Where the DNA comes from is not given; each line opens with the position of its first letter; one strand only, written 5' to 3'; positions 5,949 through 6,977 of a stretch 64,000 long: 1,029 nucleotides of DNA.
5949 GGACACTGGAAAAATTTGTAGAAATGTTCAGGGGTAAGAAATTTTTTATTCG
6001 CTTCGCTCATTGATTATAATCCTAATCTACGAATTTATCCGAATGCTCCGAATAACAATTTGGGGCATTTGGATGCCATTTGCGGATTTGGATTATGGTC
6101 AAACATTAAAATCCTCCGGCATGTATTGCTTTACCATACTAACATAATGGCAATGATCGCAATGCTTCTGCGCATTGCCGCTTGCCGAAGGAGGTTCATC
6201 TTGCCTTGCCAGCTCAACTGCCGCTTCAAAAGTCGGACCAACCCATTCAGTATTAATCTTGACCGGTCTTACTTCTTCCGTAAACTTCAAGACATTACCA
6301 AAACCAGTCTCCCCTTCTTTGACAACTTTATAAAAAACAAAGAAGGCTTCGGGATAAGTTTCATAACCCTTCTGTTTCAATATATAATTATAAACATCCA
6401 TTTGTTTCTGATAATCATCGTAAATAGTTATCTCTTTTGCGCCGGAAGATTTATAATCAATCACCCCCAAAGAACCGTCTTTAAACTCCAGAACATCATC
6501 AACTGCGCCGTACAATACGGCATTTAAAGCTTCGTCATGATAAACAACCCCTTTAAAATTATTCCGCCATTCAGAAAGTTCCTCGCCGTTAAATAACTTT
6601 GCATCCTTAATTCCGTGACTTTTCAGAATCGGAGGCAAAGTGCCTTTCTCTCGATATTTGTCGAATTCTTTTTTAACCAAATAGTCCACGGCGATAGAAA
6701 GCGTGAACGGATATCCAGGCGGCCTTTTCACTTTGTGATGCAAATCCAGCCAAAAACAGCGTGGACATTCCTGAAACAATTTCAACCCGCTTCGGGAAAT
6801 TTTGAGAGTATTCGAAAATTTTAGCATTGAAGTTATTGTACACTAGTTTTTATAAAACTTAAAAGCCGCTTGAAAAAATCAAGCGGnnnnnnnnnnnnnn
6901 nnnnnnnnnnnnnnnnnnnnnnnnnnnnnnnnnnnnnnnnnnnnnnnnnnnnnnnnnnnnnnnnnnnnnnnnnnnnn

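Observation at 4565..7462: Co-oriented trio: JAB/MPN protein, Cas4-like PD-(D/E)XK nuclease, and a TM0106-type nuclease-exonuclease fusion, with no CRISPR array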

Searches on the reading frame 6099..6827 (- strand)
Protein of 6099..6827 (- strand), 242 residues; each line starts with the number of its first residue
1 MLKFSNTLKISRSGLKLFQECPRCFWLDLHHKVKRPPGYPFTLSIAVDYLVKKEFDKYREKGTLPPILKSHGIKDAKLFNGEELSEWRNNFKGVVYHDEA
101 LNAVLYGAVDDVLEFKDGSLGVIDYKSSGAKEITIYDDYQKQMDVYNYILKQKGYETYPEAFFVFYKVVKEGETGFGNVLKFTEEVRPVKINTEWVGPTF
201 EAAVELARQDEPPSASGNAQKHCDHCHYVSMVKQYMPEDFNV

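Call 3: search_protein_families(library=pfam, proteins=[window:6099-6827:-], max_evalue=0.01)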
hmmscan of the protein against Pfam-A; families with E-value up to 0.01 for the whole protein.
window:6099-6827:- (242 aa): 1 family
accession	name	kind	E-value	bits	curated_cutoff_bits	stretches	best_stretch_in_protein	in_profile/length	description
PF12705.13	PDDEXK_1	-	3.8e-10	40.6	22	1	83-229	99-243/247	PD-(D/E)XK nuclease superfamily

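Call 4: search_protein_families(library=padloc, proteins=[window:6099-6827:-], max_evalue=0.1)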
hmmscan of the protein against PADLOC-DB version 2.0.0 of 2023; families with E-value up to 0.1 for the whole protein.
window:6099-6827:- (242 aa): 8 families
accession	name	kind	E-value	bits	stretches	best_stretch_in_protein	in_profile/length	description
PDLC02087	Cas4b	-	2.5e-08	32.3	1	100-167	69-135/189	-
PDLC01447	Cas4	-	4.6e-07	28.4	1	9-230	4-155/161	"CAS-I,CAS-II,CAS-III,CAS-IV,CAS-V,CAS-VI; acquisition_associated"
PDLC00944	Cas4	-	1.6e-06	26.4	1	89-232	48-176/177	Cas4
PDLC01611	Cas4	-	1.5e-05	23.3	1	100-229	45-153/158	"CAS-I,CAS-II,CAS-III,CAS-IV,CAS-V,CAS-VI; acquisition_associated"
PDLC00943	Cas4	-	4.5e-05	21.5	1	109-229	71-175/180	CRISPR-associated protein Cas4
PDLC00059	DruK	-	0.0027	14.9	1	103-165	124-184/326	PD-(D/E)XK nuclease superfamily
PDLC01291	Cas7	-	0.038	12.6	1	68-131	77-130/151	CAS-I-U; effector_G7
PDLC00060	DruK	-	0.052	10.9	1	110-153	147-189/347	PD-(D/E)XK nuclease superfamily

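Call 5: search_protein_families(library=ncbifam, proteins=[window:6099-6827:-], max_evalue=0.1)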
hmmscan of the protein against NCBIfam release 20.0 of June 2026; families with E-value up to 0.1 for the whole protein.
window:6099-6827:- (242 aa): 2 families
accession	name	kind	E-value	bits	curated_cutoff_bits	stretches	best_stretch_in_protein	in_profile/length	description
TIGR00372.1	cas4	equivalog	0.00017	21.5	65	1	109-229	71-175/180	CRISPR-associated protein Cas4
TIGR02774.1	rexB_recomb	equivalog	0.00083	17.8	718.35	1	95-181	869-959/1076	ATP-dependent nuclease subunit B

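Call 9: find_homologous_proteins(query=window:6099-6827:-)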
Query window:6099-6827:- (242 aa): 479 proteins with E <= 0.001 among 729 candidates; the best 120 are listed.
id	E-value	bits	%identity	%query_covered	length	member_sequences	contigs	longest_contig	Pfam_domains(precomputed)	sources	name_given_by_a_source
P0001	1.9e-164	563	100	100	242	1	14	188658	PF12705.14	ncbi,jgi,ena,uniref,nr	ncbi:MAG: hypothetical protein A2651_01515 [Candidatus Yanofskybacteria bacterium RIFCSPHIGHO2_01_FU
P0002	1.2e-142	492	89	97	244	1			PF12705.14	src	-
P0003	2.1e-137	475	79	100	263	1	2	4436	PF12705.14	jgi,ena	-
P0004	2.3e-137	475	84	98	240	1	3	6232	PF12705.14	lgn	-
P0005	3.2e-135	468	84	96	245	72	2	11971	PF12705.14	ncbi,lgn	-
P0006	3.3e-135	468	84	97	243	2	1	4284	PF12705.14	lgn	-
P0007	1.2e-134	466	81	100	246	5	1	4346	PF12705.14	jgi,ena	-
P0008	3.2e-134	464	86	95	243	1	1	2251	PF12705.14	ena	-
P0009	5.5e-134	464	82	100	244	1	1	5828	PF12705.14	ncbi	-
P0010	5.6e-134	464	82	98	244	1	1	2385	PF12705.14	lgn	-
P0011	1.9e-133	462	84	97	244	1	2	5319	PF12705.14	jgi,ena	-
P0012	2.3e-133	462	82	100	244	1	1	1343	PF12705.14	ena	-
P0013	2.5e-133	461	83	98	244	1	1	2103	PF12705.14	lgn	-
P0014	4.6e-133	461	83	98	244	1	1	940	PF12705.14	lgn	-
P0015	6.1e-133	460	79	100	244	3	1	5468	PF12705.14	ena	-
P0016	8.2e-133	460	82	99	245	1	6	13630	PF12705.14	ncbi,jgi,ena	-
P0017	1.3e-132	459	82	98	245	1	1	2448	PF12705.14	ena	-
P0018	1.3e-132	459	84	97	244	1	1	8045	PF12705.14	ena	-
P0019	2.1e-132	458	82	100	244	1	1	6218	PF12705.14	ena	-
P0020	2.2e-132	458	84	97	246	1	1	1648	PF12705.14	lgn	-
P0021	6.4e-132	457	81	99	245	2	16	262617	PF12705.14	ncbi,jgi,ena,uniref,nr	ncbi:MAG: hypothetical protein A2915_02955 [Candidatus Yanofskybacteria bacterium RIFCSPLOWO2_01_FUL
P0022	6.5e-132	457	81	100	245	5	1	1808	PF12705.14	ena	-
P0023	1.3e-131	456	79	100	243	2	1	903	PF12705.14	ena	-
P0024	3.8e-131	454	80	98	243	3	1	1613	PF12705.14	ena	-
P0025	4.5e-131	454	79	100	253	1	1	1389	PF12705.14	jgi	-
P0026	8.8e-131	453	82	98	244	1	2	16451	PF12705.14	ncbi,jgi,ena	-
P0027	1.1e-130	453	78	100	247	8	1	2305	PF12705.14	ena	-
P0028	1.1e-130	453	80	100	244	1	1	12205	PF12705.14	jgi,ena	-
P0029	2.7e-130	451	80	100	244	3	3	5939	PF12705.14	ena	-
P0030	1.9e-129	449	80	100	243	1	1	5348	PF12705.14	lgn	-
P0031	2.5e-129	448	78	100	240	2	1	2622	PF12705.14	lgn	-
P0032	3.6e-129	448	82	98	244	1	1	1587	PF12705.14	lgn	-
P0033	4.1e-129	448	79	100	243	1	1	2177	PF12705.14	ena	-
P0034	4.3e-129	448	81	98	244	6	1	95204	PF12705.14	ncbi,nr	ncbi:MAG: PD-(D/E)XK nuclease family protein [bacterium]|nr:PD-(D/E)XK nuclease family protein [bact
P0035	4.4e-129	447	80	98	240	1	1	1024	PF12705.14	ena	-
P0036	4.7e-129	447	82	95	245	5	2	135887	PF12705.14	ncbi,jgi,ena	-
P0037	7.3e-129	447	80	95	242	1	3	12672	PF12705.14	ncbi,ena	ncbi:MAG: PD-(D/E)XK nuclease family protein [Patescibacteria group bacterium]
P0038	1.2e-128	446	79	100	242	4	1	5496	PF12705.14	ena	-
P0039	6.1e-128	444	82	97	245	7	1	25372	PF12705.14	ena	-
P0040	7.2e-128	443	78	100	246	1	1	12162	PF12705.14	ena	-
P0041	1.4e-127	443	79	100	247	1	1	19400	PF12705.14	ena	-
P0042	1.7e-127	442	81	95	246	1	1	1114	PF12705.14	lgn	-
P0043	2.4e-127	442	79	98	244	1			PF12705.14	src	-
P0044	3.1e-127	441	78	100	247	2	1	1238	PF12705.14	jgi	-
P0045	4.8e-127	441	79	98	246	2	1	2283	PF12705.14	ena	-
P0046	6.3e-127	440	78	100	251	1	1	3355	PF12705.14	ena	-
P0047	6.6e-127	440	82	94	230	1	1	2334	PF12705.14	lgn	-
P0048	1.0e-126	440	79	100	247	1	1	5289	PF12705.14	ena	-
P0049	3.8e-126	438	75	100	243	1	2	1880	PF12705.14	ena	-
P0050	4.9e-126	437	77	100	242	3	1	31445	PF12705.14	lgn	-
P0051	6.3e-126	437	77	100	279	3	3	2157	PF12705.14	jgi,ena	-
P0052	8.3e-126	437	76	98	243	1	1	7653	PF12705.14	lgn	-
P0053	1.9e-125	436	78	100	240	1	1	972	PF01930.24,PF12705.14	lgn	-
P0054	2.3e-125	435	77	98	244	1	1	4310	PF12705.14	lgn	-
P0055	5.0e-125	434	80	95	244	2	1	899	PF12705.14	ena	-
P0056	8.3e-125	433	75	100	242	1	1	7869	PF12705.14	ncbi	-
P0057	1.2e-124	433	77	98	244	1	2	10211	PF12705.14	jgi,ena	-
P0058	1.4e-124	433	76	100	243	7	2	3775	PF12705.14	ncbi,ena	-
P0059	1.9e-124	432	75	98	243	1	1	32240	PF12705.14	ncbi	-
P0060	5.0e-124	431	78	98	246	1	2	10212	PF12705.14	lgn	-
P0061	1.8e-123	429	77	98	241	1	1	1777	PF12705.14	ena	-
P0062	2.8e-123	428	76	98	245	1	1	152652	PF12705.14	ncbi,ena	-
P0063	4.1e-123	428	75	100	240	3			PF12705.14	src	-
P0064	4.2e-123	428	75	100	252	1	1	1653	PF12705.14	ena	-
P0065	5.9e-123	427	74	100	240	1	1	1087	PF12705.14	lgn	-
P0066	7.4e-123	427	76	100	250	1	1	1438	PF12705.14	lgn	-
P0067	2.8e-122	425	75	98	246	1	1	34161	PF12705.14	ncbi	-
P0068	3.0e-122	425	74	98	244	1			PF12705.14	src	-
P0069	5.7e-122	424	74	98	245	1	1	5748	PF12705.14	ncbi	-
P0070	9.2e-122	423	74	100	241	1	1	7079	PF12705.14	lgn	-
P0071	4.2e-121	421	70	100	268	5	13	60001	PF12705.14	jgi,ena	-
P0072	5.6e-121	421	75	100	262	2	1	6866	PF12705.14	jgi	-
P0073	1.4e-120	420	76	99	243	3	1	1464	PF12705.14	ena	-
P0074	1.8e-120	419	72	100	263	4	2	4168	PF12705.14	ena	-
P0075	3.0e-120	419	75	93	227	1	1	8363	PF12705.14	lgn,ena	-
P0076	3.4e-120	418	74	98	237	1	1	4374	PF12705.14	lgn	-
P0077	8.3e-120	417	73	100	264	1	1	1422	PF12705.14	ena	-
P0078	9.3e-120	417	75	96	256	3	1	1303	PF12705.14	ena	-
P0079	1.5e-119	416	73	98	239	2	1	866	PF12705.14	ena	-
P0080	4.7e-119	415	73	99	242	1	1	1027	PF12705.14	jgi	jgi:hypothetical protein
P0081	6.7e-119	414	70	98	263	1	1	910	PF12705.14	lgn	-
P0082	1.8e-118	413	72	100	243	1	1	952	PF12705.14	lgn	-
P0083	2.3e-118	412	72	94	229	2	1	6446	PF12705.14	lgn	-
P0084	3.1e-118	412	73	98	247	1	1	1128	PF12705.14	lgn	-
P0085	5.7e-118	411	74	98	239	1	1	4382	PF12705.14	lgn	-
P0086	6.5e-118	411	74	98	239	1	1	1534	PF12705.14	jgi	jgi:hypothetical protein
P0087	1.6e-117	410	81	89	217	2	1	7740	PF12705.14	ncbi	-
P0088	1.8e-117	409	69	100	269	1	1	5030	PF12705.14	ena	-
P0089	2.1e-117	409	73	100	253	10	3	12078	PF12705.14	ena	-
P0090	2.4e-117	409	73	99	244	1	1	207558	PF12705.14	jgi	jgi:hypothetical protein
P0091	2.5e-117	409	72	98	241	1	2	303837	PF12705.14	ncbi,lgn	-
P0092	3.2e-117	409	74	98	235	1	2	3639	PF12705.14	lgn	-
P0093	3.6e-116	405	72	98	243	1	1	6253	PF12705.14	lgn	-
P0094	5.2e-116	405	73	97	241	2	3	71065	PF12705.14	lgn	-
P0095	7.3e-116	404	72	99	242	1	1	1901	PF12705.14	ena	-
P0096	2.1e-115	403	72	97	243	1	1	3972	PF12705.14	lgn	-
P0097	3.6e-115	402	70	100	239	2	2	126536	PF12705.14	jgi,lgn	jgi:hypothetical protein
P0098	6.1e-115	401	73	99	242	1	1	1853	PF12705.14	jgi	-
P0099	2.0e-114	399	82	88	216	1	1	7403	PF12705.14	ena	-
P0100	3.5e-114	399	68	100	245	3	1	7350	PF12705.14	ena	-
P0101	4.8e-114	398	74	92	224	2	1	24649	PF12705.14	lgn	-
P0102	1.1e-113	397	70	100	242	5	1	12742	PF12705.14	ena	-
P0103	1.6e-113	396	69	98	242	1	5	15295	PF01930.24,PF12705.14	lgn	-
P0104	3.2e-113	396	69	98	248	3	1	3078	PF12705.14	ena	-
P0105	6.4e-113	395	68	97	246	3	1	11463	PF12705.14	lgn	-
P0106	6.4e-113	395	73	95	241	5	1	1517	PF12705.14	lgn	-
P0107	1.8e-112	393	76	89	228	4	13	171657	PF12705.14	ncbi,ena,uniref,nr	ncbi:MAG: hypothetical protein UW79_C0022G0027 [Candidatus Yanofskybacteria bacterium GW2011_GWA2_44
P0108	7.8e-112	391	75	92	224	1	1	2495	PF12705.14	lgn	-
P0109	3.5e-111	389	71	97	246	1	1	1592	PF12705.14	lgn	-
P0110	7.1e-110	385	71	98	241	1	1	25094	PF12705.14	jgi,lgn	jgi:hypothetical protein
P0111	9.5e-110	384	68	100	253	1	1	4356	PF12705.14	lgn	-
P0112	2.1e-109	383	68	98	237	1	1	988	PF12705.14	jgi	jgi:hypothetical protein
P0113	1.5e-108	380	68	100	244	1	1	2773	PF12705.14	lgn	-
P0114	4.2e-108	379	69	100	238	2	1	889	PF12705.14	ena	-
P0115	4.5e-108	379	68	99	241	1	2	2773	PF12705.14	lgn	-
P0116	4.2e-107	375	67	99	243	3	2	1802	PF12705.14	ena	-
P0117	8.9e-107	374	69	99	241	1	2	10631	PF12705.14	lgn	-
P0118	1.2e-106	374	70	98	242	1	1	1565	PF12705.14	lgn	-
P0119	8.0e-106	371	69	97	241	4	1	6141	PF12705.14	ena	-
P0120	1.8e-105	370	68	99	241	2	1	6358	PF12705.14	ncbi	-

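Call 14: find_related_loci(query=A1, collection=genome_contigs, flank=10000)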
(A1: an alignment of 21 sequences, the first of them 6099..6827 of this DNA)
Query A1 (242 aa) in genome_contigs; peptide patterns used: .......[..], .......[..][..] (x = any residue, [..] = any of these).
229 stretches matched a pattern; 201 encode a relative of the query (tblastn E <= 1e-3); the best 80 are kept; 79 distinct loci.
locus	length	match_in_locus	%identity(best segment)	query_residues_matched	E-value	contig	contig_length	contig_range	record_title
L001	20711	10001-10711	87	7-242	2e-143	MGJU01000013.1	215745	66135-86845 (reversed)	MAG: Candidatus Yanofskybacteria bacterium RIFCSPHIGHO2_02_FULL_43_17 rifcsphigho2_02_scaffold_362, whole genome shotgun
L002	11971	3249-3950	84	3-235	3e-136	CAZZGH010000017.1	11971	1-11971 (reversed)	MAG TPA_asm: uncultured Candidatus Saccharibacteria bacterium isolate binchicken_co38_350 genome assembly, contig: NODE_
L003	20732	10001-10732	82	1-242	9e-135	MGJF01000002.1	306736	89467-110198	MAG: Candidatus Yanofskybacteria bacterium RIFCSPHIGHO2_01_FULL_43_32 rifcsphigho2_01_scaffold_161, whole genome shotgun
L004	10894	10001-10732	82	1-242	1e-135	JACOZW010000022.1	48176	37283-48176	MAG: Candidatus Yanofskybacteria bacterium isolate NC_groundwater_215_Ag_S-0.1um_42_10 S4_GD2017_2_S1_scaffold_381, whol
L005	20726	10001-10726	81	3-242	2e-133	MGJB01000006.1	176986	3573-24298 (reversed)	MAG: Candidatus Yanofskybacteria bacterium RIFCSPHIGHO2_01_FULL_41_26 rifcsphigho2_01_scaffold_164, whole genome shotgun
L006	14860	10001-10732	77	1-242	5e-133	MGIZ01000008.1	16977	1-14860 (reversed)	MAG: Candidatus Yanofskybacteria bacterium RIFCSPHIGHO2_01_FULL_39_8b rifcsphigho2_01_scaffold_15126, whole genome shotg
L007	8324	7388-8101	84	7-242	2e-132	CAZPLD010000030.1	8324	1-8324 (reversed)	MAG TPA_asm: uncultured Candidatus Saccharibacteria bacterium isolate binchicken_co227_99 genome assembly, contig: NODE_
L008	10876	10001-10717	80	6-242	2e-132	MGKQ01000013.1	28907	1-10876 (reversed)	MAG: Candidatus Yanofskybacteria bacterium RIFCSPLOWO2_02_FULL_41_13 rifcsplowo2_02_scaffold_2265, whole genome shotgun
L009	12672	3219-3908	80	6-235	3e-130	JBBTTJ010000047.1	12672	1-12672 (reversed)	MAG: Patescibacteria group bacterium isolate H14-bin022_1 H14_bin022_1_000000000047, whole genome shotgun sequence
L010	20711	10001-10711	75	7-242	2e-126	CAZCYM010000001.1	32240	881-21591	MAG TPA_asm: uncultured Candidatus Saccharibacteria bacterium isolate binchicken_co38_519 genome assembly, contig: NODE_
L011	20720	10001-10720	76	7-242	5e-126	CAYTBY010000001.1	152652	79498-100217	MAG TPA_asm: uncultured Candidatus Saccharibacteria bacterium isolate SRP178908_co1_2 genome assembly, contig: NODE_33_l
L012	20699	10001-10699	77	1-232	2e-122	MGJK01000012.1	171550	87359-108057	MAG: Candidatus Yanofskybacteria bacterium RIFCSPHIGHO2_01_FULL_44_24 rifcsphigho2_01_scaffold_322, whole genome shotgun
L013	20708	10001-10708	72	7-242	2e-118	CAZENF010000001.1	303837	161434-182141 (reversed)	MAG TPA_asm: uncultured Candidatus Saccharibacteria bacterium isolate SRP273308_co1_433 genome assembly, contig: NODE_27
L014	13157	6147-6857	66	1-242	4e-105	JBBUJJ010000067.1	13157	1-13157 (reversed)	MAG: Patescibacteria group bacterium isolate H41-bin108_1 H41_bin108_1_000000000067, whole genome shotgun sequence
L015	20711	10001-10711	64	3-242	1e-102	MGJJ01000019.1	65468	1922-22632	MAG: Candidatus Yanofskybacteria bacterium RIFCSPHIGHO2_01_FULL_44_22 rifcsphigho2_01_scaffold_3746, whole genome shotgu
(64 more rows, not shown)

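Call 20: search_protein_representatives(protein=window:6099-6827:-)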
Query: 242 residues. Proteins with E-value up to 0.001 (for the whole library): 1342; up to 1e-10: 716; up to 1e-30: 48. The best 150 are listed.
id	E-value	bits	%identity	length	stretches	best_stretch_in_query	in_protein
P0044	9.8e-128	441.4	82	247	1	3-236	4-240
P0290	1.5e-90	319.6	62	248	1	6-236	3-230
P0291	5.5e-58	212.9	46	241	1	3-229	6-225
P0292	3.7e-52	193.9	45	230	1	6-226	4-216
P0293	7.3e-48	179.8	43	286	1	7-230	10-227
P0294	2.9e-47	177.8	32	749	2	13-234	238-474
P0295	3.7e-46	174.2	64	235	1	30-161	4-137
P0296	1.4e-44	169.0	41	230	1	8-230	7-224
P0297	1.6e-43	165.6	42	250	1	9-228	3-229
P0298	6.0e-42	160.4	60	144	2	144-234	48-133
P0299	1.9e-39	152.2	39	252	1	8-230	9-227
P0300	3.2e-39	151.5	62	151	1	54-168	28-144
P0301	5.5e-39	150.7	35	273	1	7-231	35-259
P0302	4.3e-37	144.5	37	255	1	8-232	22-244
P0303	5.7e-37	144.1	39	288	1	14-229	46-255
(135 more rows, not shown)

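Call 37: find_related_loci(query=A1, collection=viral_contigs, flank=6000)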
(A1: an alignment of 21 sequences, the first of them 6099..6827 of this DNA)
Query A1 (242 aa) in viral_contigs; peptide patterns used: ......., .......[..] (x = any residue, [..] = any of these).
18 stretches matched a pattern; 2 encode a relative of the query (tblastn E <= 1e-3); 2 distinct loci.
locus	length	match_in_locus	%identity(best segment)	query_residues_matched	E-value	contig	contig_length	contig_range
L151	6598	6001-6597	62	5-205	1e-82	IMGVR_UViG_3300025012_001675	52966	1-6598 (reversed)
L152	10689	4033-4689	40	7-229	3e-43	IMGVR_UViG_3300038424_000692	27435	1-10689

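Call 42: search_solved_structures(query=A1, max_evalue=1)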
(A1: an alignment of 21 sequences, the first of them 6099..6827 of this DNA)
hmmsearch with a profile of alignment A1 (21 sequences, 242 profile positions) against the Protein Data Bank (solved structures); distinct sequences matched with E-value up to 1: 2.
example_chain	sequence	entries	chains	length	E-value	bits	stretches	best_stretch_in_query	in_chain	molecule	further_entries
9iab_A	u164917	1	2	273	0.27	14.1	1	104-130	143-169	PD-(D/E)XK endonuclease-like domain-containing protein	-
2kxe_A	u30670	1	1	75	0.93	12.3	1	143-200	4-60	DNA polymerase II small subunit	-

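Call 61: predict_structure(alignment_id=A1)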
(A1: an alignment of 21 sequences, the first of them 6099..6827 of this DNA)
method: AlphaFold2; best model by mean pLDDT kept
length: 242 residues; sequences in the alignment: 21
mean_pLDDT: 82.6   pTM: 0.82
mean pLDDT of the five models: 82.6, 81.1, 79.5, 78.3, 77.0
residues with pLDDT >= 90: 111; 70-90: 79; 50-70: 46; < 50: 6
segments of 3 or more residues with pLDDT < 50: none
pLDDT, mean of each block of 10 residues (from residue 1): 73 88 84 56 75 93 93 94 88 90 93 96 80 64 95 96 85 69 88 96 92 69 68 64 48
secondary structure, 60 per line:
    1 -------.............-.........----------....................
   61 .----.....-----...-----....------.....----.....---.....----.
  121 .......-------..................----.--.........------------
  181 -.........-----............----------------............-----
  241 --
elements in order: E8-11 H12-20 H22-30 H41-61 H66-70 E76-78 H84-87 E94-98 E103-107 E111-115 E120-127 H135-152 E160-168 E182-190 H196-207 H224-235
